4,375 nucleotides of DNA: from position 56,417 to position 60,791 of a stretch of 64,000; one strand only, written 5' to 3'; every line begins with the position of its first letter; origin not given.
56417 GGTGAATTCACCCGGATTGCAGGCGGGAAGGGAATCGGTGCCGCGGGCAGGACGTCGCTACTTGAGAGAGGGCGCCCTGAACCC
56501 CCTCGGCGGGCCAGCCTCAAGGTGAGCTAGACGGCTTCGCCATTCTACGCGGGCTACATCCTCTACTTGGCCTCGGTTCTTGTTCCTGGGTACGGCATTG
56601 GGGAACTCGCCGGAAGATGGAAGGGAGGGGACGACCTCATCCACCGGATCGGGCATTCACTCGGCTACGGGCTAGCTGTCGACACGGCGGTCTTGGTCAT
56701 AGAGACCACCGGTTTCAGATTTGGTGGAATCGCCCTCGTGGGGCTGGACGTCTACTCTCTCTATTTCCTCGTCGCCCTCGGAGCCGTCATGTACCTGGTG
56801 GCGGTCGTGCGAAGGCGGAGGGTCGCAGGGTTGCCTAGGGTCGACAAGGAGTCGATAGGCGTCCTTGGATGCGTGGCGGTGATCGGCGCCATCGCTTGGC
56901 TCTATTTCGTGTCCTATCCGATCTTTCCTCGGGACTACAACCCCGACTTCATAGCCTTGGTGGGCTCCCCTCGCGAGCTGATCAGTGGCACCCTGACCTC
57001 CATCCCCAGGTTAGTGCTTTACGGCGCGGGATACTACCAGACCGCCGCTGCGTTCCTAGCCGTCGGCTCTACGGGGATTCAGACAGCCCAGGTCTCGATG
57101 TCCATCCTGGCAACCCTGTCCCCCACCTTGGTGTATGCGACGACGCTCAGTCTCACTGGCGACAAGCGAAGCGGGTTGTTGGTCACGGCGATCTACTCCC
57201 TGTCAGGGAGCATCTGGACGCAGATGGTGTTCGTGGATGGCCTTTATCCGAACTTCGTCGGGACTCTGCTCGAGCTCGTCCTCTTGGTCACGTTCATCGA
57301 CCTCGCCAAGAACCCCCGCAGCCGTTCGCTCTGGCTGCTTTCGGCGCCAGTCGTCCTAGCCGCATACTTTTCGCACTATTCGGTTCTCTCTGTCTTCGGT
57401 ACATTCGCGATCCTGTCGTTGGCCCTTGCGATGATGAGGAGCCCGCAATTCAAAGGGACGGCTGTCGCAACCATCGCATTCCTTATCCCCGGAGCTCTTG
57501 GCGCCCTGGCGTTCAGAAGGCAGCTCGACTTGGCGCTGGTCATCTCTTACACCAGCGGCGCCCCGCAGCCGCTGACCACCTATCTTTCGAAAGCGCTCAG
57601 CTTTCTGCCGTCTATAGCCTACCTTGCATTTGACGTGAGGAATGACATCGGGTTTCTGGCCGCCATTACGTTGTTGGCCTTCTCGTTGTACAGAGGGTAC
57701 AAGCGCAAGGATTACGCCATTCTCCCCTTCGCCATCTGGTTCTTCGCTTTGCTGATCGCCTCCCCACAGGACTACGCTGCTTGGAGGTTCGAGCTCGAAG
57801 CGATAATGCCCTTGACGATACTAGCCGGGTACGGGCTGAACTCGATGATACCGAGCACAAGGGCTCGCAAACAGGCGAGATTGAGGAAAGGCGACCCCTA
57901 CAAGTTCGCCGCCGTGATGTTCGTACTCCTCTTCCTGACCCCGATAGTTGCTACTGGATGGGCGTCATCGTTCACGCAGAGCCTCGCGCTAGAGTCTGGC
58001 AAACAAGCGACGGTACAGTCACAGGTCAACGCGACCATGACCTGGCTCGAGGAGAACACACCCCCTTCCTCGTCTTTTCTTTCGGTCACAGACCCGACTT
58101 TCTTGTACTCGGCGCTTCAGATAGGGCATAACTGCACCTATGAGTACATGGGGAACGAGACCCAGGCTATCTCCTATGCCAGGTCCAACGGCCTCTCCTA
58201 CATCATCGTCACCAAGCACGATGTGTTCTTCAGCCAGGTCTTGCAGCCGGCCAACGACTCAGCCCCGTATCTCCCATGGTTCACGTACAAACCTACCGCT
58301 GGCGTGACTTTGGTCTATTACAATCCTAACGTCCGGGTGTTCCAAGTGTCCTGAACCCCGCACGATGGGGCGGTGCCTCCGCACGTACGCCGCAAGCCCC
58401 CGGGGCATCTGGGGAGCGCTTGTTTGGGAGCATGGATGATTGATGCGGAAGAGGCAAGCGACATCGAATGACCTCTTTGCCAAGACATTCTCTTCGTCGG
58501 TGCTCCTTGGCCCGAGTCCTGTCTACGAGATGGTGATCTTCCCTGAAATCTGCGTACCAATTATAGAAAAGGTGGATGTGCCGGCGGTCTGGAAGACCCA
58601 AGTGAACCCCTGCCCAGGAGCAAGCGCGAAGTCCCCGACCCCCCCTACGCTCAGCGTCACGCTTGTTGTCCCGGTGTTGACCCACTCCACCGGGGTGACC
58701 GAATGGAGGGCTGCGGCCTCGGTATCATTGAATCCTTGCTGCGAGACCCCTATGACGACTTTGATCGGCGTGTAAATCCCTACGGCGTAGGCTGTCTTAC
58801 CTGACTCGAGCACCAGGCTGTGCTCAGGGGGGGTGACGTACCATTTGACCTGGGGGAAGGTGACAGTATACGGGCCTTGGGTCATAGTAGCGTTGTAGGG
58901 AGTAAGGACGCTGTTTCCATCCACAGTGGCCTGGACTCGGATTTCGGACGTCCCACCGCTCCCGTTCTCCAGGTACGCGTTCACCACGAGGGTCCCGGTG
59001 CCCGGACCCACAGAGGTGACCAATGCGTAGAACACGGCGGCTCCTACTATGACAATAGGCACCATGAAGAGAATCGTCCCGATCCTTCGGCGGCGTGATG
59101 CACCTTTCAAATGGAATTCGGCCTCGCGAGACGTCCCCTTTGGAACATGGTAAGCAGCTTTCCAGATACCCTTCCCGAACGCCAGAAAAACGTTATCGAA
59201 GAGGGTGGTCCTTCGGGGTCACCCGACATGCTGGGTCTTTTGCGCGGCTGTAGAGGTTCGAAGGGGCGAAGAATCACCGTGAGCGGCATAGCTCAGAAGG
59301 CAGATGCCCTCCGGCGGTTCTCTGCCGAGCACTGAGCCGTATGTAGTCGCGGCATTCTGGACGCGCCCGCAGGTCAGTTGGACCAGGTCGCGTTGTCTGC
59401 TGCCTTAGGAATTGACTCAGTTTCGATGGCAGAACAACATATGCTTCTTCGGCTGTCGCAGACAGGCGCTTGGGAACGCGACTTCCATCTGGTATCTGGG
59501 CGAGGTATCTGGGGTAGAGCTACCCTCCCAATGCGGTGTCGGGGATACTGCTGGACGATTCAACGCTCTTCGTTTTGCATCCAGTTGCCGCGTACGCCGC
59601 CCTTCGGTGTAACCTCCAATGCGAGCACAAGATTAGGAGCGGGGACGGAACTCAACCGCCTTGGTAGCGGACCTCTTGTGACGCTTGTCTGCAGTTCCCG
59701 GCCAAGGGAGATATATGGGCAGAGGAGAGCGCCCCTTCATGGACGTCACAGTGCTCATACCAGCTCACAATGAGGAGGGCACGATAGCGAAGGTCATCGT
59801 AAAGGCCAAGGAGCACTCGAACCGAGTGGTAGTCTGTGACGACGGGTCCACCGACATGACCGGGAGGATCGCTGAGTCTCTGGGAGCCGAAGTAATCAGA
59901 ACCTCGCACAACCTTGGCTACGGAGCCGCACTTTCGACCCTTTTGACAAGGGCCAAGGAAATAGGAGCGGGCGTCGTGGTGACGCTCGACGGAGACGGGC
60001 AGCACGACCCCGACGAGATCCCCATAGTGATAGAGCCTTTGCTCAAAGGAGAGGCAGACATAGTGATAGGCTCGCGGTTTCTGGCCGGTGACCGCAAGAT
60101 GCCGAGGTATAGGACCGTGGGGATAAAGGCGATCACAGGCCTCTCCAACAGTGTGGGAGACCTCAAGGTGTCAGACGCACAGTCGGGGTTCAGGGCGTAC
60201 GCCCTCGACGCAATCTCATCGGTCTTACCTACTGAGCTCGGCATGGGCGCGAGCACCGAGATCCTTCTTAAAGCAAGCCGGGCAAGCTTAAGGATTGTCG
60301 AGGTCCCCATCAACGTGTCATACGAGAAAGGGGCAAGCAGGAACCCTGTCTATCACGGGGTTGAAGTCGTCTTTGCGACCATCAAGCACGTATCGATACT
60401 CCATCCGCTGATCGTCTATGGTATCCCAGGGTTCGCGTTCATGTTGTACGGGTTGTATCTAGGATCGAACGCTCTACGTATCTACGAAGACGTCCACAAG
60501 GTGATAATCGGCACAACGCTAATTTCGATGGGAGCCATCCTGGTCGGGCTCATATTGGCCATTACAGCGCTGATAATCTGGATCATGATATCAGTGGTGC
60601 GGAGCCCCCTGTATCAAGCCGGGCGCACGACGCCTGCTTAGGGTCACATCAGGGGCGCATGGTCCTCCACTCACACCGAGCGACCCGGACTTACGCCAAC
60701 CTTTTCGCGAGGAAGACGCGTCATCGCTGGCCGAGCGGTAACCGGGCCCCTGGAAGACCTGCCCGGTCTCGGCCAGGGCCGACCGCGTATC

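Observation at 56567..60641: Putative dolichol-dependent protein glycosylation module next to the S-layer genes, with an AglB/PMT-like GT-C enzyme lacking WWDYG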

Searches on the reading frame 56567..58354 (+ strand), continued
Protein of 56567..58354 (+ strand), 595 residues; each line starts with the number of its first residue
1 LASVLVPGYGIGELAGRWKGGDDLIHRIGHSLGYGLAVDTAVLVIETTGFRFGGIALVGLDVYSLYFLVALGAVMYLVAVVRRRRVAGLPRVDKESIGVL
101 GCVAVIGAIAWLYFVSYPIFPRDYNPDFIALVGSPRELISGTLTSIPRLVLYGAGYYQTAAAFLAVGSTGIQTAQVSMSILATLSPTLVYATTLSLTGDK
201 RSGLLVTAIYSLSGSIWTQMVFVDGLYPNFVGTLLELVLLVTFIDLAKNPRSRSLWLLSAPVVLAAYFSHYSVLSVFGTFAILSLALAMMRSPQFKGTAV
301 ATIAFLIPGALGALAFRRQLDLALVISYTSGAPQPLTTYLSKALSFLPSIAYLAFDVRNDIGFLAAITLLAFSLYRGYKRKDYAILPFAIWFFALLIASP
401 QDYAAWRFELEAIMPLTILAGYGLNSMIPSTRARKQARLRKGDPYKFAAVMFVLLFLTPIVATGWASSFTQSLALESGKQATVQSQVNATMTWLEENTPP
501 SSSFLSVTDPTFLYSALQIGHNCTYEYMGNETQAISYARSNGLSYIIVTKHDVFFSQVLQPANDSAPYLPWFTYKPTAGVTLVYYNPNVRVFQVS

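Call 59: find_encoding_contigs(protein=P0193, flank=8000, max_places=1)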
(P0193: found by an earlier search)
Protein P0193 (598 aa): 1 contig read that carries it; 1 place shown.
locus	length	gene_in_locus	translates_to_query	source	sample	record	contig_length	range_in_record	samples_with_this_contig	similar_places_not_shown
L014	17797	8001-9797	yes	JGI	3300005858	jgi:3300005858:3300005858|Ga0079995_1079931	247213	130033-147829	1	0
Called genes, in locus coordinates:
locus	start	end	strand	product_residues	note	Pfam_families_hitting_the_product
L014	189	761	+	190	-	-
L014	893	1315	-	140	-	-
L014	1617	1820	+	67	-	-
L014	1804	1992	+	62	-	-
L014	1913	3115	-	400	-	PF27234:MJ0013, PF01385:OrfB_IS605, PF07282:Cas12f1-like_TNB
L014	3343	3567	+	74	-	-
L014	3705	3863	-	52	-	-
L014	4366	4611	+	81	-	PF02381:MraZ (faint), PF04014:MazE_antitoxin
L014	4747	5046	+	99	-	PF01850:PIN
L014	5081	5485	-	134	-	PF13650:Asp_protease_2 (weak), PF13975:gag-asp_proteas (faint)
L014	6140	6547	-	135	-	-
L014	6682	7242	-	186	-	-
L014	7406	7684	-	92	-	-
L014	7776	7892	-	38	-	-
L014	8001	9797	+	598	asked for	-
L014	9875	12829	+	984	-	PF01835:MG2 (faint)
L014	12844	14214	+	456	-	-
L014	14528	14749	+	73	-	-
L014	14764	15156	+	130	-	PF01850:PIN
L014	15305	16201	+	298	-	PF00291:PALP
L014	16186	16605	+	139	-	PF14464:Prok-JAB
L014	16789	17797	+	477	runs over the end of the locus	PF02597:ThiS, PF00899:ThiF, PF00581:Rhodanese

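Call 60: find_encoding_contigs(protein=P0186, flank=8000, max_places=1)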
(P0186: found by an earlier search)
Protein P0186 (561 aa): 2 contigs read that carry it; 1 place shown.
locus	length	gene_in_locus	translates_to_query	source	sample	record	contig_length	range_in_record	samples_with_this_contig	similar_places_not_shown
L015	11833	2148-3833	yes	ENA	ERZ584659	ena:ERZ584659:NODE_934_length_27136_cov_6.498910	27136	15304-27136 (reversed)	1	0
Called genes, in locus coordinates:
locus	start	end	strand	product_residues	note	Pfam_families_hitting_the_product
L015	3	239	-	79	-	?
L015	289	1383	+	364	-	-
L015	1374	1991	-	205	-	PF09892:DUF2119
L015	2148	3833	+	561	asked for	-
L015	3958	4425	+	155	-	-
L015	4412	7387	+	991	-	PF10102:DUF2341, PF09458:H_lectin (faint)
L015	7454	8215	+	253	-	PF24038:DUF7347 (weak), PF01022:HTH_5 (weak), PF12840:HTH_20 (weak)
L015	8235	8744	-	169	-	PF01613:Flavin_Reduct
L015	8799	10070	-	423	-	PF01699:Na_Ca_ex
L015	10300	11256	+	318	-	PF13559:DUF4129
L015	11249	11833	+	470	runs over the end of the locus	PF09822:ABC_transp_aux (weak), PF14258:DUF4350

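Call 71: list_cluster_members(proteins=[L011:4947-5888:+, L011:9109-9978:+, L011:7456-9045:+, L011:17792-18583:+, L014:15305-16201:+, L015:8799-10070:-, L013:589-1578:+])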
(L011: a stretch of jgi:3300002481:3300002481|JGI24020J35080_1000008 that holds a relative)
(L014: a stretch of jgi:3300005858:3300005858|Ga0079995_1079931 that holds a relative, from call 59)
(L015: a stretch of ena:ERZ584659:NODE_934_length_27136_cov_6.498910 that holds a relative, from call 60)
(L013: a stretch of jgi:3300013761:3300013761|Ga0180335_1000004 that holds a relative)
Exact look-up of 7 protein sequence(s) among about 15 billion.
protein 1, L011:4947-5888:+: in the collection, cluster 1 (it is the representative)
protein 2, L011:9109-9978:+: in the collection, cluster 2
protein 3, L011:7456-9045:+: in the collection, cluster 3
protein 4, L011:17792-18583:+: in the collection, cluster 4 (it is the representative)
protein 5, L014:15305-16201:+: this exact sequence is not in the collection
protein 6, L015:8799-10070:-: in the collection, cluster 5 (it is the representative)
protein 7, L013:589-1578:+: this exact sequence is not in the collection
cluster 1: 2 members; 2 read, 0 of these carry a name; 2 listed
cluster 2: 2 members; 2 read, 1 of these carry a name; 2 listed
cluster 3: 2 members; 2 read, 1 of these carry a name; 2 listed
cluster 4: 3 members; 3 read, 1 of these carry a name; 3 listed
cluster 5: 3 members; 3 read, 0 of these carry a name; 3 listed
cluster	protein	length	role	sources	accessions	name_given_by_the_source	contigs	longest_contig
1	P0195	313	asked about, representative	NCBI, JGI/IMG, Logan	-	-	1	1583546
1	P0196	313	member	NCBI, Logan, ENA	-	-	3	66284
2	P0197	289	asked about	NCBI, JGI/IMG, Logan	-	-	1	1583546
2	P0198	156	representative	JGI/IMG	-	hypothetical protein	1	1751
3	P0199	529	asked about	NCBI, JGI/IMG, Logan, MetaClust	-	O-antigen/teichoic acid export membrane protein | \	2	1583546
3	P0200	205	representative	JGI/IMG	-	-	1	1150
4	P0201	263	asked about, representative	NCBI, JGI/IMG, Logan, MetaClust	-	hypothetical protein | \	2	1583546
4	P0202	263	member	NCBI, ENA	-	-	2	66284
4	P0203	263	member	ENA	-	-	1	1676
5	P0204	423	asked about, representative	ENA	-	-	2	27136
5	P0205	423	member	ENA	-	-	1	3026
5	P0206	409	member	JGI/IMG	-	-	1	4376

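Call 72: find_homologous_proteins(query=A2, max_evalue=0.001)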
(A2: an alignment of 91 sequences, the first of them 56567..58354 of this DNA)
Query A2 (91 sequences) (595 aa, profile of the alignment): 20 proteins with E <= 0.001 among 8000 candidates.
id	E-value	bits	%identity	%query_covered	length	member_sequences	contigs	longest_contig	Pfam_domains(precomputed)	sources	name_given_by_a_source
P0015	1.4e-216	739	35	99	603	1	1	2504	-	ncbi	-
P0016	6.8e-215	733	35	99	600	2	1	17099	-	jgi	jgi:hypothetical protein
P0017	2.0e-209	715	35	100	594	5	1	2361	-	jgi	-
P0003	8.9e-189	647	61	100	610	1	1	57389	-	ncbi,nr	ncbi:MAG: hypothetical protein KGI26_02030 [Thaumarchaeota archaeon]|nr:hypothetical protein [Nitros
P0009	1.1e-188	646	53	100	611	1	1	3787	-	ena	-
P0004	1.2e-187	643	60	100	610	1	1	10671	-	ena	-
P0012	4.5e-186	638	52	100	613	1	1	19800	-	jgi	jgi:hypothetical protein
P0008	5.5e-186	638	53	100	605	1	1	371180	-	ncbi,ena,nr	ncbi:MAG: hypothetical protein JRM74_03755 [Nitrososphaerota archaeon]|nr:hypothetical protein [Nitr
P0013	7.8e-186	637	50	100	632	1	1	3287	-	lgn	-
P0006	1.6e-185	636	52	100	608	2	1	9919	-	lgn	-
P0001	2.4e-185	635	100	100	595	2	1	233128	-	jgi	jgi:hypothetical protein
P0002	2.5e-185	635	60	99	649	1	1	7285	-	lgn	-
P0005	7.1e-184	631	55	100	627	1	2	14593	-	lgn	-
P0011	2.3e-180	619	52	100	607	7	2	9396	-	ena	-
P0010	2.5e-178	612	52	99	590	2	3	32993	-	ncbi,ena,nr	ncbi:MAG: hypothetical protein JRM80_07400 [Nitrososphaerota archaeon]|nr:hypothetical protein [Nitr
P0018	7.0e-159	548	28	99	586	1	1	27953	PF20176.4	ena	-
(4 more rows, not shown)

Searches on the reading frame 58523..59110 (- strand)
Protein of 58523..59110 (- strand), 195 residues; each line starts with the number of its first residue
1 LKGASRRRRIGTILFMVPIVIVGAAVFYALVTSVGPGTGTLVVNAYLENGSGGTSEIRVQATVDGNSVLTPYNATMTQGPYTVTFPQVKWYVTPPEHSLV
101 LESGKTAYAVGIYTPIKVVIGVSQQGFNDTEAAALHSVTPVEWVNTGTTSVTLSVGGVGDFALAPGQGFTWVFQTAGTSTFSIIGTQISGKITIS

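Call 3: search_protein_families(library=pfam, proteins=[window:58523-59110:-], max_evalue=0.1)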
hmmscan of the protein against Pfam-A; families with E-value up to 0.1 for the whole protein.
window:58523-59110:- (195 aa): 0 families

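Call 4: search_protein_families(library=ncbifam, proteins=[window:58523-59110:-], max_evalue=0.1)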
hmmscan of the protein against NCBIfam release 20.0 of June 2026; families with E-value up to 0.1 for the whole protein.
window:58523-59110:- (195 aa): 0 families

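Call 79: predict_structure(protein=window:58523-59110:-)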
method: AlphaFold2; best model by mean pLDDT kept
length: 195 residues; sequences in the alignment: 1
mean_pLDDT: 40.7   pTM: 0.36
mean pLDDT of the five models: 40.7, 39.6, 36.2, 34.0, 32.4
residues with pLDDT >= 90: 0; 70-90: 14; 50-70: 33; < 50: 148
segments of 3 or more residues with pLDDT < 50: 31-40, 50-57, 68-170, 172-195
pLDDT, mean of each block of 10 residues (from residue 1): 60 73 69 41 51 48 50 37 32 28 25 31 39 35 28 29 38 36 28 27
secondary structure, 60 per line:
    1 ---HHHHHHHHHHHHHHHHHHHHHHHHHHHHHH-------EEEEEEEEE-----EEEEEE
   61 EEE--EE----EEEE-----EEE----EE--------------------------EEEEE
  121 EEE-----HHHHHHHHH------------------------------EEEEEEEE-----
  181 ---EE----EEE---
elements in order: H4-33 E41-49 E55-63 E72-75 E81-83 E116-123 H129-137 E168-175 E190-192

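Call 83: search_protein_families(library=pfam, alignment_id=A5, max_evalue=5)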
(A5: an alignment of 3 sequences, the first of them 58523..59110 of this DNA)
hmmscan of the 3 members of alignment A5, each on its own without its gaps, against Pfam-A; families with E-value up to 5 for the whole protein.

A. member 1, window:58523-59110:- (195 aa): 0 families

B. families by the number of members that match (of 3 scanned): 0 families

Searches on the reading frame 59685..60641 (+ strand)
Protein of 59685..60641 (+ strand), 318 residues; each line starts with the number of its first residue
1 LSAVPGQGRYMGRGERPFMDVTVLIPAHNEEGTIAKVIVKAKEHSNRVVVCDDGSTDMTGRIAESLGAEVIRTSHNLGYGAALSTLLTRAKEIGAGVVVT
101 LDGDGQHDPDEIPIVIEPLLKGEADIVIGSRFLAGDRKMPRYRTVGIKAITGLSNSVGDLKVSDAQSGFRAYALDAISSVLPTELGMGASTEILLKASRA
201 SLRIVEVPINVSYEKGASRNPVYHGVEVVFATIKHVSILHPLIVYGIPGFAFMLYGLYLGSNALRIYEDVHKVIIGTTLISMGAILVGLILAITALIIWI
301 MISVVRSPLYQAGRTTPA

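Call 3: search_protein_families(library=pfam, proteins=[window:59685-60641:+], max_evalue=0.1)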
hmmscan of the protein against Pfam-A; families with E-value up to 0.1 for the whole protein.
window:59685-60641:+ (318 aa): 4 families
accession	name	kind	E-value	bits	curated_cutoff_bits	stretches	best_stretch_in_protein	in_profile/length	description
PF00535.33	Glycos_transf_2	-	2.5e-24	86.5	23.3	1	22-176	1-163/168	Glycosyl transferase family 2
PF04028.18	DUF374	-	0.00061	19.8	26.8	1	57-103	19-64/69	Domain of unknown function (DUF374)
PF13641.12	Glyco_tranf_2_3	-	0.00085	19.8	27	1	21-139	3-131/230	Glycosyltransferase like family 2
PF02659.21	Mntp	-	0.021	15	24.4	1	229-284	95-149/152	Putative manganese efflux pump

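Call 4: search_protein_families(library=ncbifam, proteins=[window:59685-60641:+], max_evalue=0.1)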
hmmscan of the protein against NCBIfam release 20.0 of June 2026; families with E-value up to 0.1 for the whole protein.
window:59685-60641:+ (318 aa): 16 families
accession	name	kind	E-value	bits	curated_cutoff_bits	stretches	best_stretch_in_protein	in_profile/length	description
TIGR04182.1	glyco_TIGR04182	equivalog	1.3e-38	133.1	325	1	20-306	1-287/293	S-layer glycoprotein N-glycosyltransferase AglJ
NF058614.1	PPMAGASynPpgS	equivalog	1.5e-36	126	370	1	20-233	1-220/226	polyprenyl-phospho-N-acetylgalactosaminyl synthase PpgS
NF041391.1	DPhHxTase_Halo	equivalog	9.3e-26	90.1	375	1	27-231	3-204/213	dolichyl-phosphate hexose transferase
NF047588.1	GlcsyltransPgfSStrep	equivalog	1.3e-11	44.2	500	1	19-181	1-168/308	glycosyltransferase PgfS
NF007986.1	PRK10714.1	equivalog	6.3e-11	41.8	529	1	19-260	6-249/316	undecaprenyl-phosphate 4-deoxy-4-formamido-L-arabinose transferase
NF010496.0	PRK13915.1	equivalog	5.2e-10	38.9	262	1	20-121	32-144/307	glucosyl-3-phosphoglycerate synthase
TIGR03937.1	PgaC_IcaA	equivalog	2.8e-07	29.9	422.3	1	20-121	46-152/407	poly-beta-1,6-N-acetyl-D-glucosamine synthase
TIGR04283.1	glyco_like_mftF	equivalog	4e-07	29.8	182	1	22-76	2-59/221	TIGR04283 family arsenosugar biosynthesis glycosyltransferase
TIGR03965.1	mycofact_glyco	equivalog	1.6e-05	24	280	1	18-90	73-153/467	mycofactocin biosynthesis glycosyltransferase MftF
NF041865.1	EpsU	equivalog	3.1e-05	23.2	700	1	19-108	39-136/394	exopolysaccharide biosynthesis GT2 family glycosyltransferase EpsU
TIGR03469.1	HpnB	hypoth_equivalog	0.00028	20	379.25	1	18-71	43-100/386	hopene-associated glycosyltransferase HpnB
NF041875.1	EPS_EpsD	equivalog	0.0011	18.5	370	1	25-144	5-130/325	exopolysaccharide biosynthesis glycosyltransferase EpsD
NF053846.1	glyco_with_XrtP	equivalog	0.0012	17.6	520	1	13-120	35-159/440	XrtP-associated glycosyltransferase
NF047683.1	TeichurnBiosyTuaG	equivalog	0.034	13.8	400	1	20-112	7-104/252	teichuronic acid biosynthesis protein TuaG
NF004071.0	PRK05580.2-3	equivalog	0.038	11.9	1105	1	116-163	533-579/735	primosomal protein N'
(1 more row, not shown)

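Call 43: search_solved_structures(query=window:59739-60641:+, max_evalue=0.00001)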
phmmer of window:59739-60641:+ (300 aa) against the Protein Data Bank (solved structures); distinct sequences matched with E-value up to 0.00001: 4.
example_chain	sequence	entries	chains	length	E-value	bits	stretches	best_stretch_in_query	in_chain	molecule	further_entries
5mlz_A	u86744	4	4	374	4.3e-15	58.9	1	1-201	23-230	Dolichol monophosphate mannose synthase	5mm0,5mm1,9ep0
9hwj_A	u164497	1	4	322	1.1e-06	31.4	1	3-213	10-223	Undecaprenyl-phosphate 4-deoxy-4-formamido-L-arabinose transferase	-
9bhc_C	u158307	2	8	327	4.4e-06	29.4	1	3-212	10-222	Undecaprenyl-phosphate 4-deoxy-4-formamido-L-arabinose transferase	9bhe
8vxh_A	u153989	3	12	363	6e-06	28.9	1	3-215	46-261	Undecaprenyl-phosphate 4-deoxy-4-formamido-L-arabinose transferase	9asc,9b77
